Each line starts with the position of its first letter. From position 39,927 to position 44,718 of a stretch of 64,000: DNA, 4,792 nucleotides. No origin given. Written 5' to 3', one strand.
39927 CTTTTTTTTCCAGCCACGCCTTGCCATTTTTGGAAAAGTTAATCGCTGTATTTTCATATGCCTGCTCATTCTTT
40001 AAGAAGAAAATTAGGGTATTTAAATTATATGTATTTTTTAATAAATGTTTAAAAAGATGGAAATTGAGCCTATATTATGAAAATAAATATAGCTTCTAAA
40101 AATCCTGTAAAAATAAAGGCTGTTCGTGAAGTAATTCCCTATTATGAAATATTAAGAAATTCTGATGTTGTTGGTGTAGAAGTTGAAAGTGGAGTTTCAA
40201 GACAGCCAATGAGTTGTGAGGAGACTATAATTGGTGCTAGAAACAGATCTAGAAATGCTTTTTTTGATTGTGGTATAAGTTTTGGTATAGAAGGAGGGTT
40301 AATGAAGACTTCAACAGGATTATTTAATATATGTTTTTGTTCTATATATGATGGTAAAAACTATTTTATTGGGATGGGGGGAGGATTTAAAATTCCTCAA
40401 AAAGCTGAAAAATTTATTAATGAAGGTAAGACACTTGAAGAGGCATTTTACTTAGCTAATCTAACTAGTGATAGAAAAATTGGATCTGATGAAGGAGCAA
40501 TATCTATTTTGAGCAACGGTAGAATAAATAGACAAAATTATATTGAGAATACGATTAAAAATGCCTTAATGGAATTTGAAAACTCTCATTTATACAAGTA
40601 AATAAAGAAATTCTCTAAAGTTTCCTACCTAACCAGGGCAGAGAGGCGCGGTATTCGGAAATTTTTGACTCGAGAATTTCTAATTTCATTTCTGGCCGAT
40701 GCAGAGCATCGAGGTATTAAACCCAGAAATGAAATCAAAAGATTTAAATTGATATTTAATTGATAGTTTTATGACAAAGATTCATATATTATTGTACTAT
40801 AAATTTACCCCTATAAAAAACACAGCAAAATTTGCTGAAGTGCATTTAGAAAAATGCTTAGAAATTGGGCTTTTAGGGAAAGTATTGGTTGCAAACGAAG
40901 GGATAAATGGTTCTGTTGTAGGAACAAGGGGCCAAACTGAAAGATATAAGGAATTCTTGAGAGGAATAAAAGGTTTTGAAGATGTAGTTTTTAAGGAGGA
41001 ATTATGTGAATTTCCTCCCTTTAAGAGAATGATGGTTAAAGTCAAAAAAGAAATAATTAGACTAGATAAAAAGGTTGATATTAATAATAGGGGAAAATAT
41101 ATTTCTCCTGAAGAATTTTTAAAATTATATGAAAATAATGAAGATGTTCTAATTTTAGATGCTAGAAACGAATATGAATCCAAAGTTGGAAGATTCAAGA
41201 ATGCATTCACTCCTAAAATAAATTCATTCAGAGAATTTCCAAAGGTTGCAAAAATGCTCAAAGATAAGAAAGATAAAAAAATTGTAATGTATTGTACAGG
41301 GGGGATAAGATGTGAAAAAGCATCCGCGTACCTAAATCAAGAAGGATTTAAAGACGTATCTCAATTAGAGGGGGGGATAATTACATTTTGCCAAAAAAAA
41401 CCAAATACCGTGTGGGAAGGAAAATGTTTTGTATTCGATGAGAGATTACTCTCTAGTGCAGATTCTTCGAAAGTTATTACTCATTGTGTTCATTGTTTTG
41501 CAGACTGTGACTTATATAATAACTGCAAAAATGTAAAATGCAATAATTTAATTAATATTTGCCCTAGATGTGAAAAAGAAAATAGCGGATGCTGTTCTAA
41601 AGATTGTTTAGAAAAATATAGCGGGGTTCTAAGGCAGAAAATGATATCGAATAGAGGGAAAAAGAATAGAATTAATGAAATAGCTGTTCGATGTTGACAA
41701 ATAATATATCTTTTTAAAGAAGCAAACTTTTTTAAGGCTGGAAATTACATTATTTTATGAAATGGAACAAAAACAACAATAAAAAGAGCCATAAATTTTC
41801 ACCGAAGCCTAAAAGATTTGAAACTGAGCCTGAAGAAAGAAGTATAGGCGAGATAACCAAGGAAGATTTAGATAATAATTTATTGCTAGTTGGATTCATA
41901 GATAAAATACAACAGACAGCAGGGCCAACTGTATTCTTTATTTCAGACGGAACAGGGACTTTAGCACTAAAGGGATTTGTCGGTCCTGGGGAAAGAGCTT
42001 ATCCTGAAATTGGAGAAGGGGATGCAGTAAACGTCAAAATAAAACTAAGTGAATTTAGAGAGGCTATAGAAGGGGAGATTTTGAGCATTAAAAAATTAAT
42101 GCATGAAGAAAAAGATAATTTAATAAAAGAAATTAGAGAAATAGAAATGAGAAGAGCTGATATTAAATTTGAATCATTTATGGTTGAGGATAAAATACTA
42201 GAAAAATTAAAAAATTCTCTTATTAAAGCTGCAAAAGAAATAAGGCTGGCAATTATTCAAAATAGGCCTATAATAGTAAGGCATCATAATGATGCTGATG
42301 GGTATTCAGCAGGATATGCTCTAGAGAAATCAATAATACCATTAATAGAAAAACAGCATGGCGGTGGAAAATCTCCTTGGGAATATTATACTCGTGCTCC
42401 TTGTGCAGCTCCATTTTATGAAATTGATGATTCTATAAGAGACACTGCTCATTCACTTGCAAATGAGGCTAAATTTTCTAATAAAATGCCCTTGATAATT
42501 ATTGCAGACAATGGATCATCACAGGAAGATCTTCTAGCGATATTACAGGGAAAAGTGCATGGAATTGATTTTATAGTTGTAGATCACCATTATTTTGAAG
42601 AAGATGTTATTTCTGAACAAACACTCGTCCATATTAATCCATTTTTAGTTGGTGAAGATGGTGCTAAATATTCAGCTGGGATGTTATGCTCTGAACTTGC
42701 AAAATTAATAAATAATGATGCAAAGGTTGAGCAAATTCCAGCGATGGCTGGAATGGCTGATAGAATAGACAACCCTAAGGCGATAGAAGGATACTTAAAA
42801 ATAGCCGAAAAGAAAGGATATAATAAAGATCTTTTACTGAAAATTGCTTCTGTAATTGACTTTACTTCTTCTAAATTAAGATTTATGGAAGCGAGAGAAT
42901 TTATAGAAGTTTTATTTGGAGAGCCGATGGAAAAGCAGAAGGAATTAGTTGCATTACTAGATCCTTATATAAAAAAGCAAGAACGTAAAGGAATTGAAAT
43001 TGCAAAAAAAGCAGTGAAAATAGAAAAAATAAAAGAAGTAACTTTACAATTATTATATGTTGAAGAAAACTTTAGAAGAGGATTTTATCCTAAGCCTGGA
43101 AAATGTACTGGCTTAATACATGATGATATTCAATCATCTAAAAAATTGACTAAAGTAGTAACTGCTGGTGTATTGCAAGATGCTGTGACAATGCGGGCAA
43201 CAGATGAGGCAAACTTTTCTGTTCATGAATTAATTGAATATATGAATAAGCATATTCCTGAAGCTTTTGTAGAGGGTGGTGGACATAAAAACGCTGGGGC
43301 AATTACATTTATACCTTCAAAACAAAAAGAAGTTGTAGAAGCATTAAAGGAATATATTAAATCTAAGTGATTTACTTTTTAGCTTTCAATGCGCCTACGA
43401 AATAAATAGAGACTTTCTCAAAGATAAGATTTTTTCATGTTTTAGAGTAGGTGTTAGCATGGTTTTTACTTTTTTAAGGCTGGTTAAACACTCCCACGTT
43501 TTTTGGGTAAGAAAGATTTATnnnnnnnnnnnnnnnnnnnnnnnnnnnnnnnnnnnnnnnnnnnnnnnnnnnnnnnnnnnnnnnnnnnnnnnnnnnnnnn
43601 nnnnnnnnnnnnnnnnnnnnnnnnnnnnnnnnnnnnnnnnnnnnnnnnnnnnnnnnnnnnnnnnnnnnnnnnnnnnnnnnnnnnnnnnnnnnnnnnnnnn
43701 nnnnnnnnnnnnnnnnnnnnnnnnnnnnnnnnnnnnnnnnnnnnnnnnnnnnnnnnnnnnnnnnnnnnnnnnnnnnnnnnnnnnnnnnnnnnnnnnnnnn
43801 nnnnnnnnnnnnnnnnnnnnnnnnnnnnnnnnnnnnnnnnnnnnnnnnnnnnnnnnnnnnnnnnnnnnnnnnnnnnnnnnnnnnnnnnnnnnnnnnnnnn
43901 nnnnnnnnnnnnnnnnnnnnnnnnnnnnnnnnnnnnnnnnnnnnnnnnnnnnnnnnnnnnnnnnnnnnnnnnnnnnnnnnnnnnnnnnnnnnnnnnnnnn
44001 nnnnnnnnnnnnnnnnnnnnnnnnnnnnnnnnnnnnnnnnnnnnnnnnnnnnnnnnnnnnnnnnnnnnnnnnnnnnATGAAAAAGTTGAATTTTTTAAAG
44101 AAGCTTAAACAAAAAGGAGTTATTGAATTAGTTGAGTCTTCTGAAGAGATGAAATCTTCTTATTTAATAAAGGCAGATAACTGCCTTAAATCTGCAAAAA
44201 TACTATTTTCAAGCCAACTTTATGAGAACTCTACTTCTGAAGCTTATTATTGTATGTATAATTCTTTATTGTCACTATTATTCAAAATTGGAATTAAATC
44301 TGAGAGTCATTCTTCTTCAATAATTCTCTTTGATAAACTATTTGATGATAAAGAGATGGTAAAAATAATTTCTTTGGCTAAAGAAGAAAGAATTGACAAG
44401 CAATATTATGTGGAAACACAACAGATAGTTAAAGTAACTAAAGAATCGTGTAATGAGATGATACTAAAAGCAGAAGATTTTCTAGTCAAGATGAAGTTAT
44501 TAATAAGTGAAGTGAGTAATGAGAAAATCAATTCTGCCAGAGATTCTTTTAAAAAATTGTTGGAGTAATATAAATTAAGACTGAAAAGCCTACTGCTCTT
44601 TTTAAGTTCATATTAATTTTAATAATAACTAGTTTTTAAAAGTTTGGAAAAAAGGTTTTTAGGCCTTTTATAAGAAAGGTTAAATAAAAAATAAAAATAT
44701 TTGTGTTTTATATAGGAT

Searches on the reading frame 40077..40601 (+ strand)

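Call 71: search_protein_families(library=pfam, proteins=[window:40077-40601:+], max_evalue=0.0001)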
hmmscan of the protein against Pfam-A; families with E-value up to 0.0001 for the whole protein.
window:40077-40601:+ (174 aa): 1 family
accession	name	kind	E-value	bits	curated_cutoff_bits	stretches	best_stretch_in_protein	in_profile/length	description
PF01931.24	NTPase_I-T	-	2.9e-39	134.9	25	1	6-167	1-161/162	Protein of unknown function DUF84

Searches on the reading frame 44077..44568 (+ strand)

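Call 71: search_protein_families(library=pfam, proteins=[window:44077-44568:+], max_evalue=0.0001)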
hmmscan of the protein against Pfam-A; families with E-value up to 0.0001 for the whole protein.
window:44077-44568:+ (163 aa): 1 family
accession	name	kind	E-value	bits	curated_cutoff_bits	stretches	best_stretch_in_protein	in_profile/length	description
PF05168.19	HEPN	-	3.6e-12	46.9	22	1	30-137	5-112/117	HEPN domain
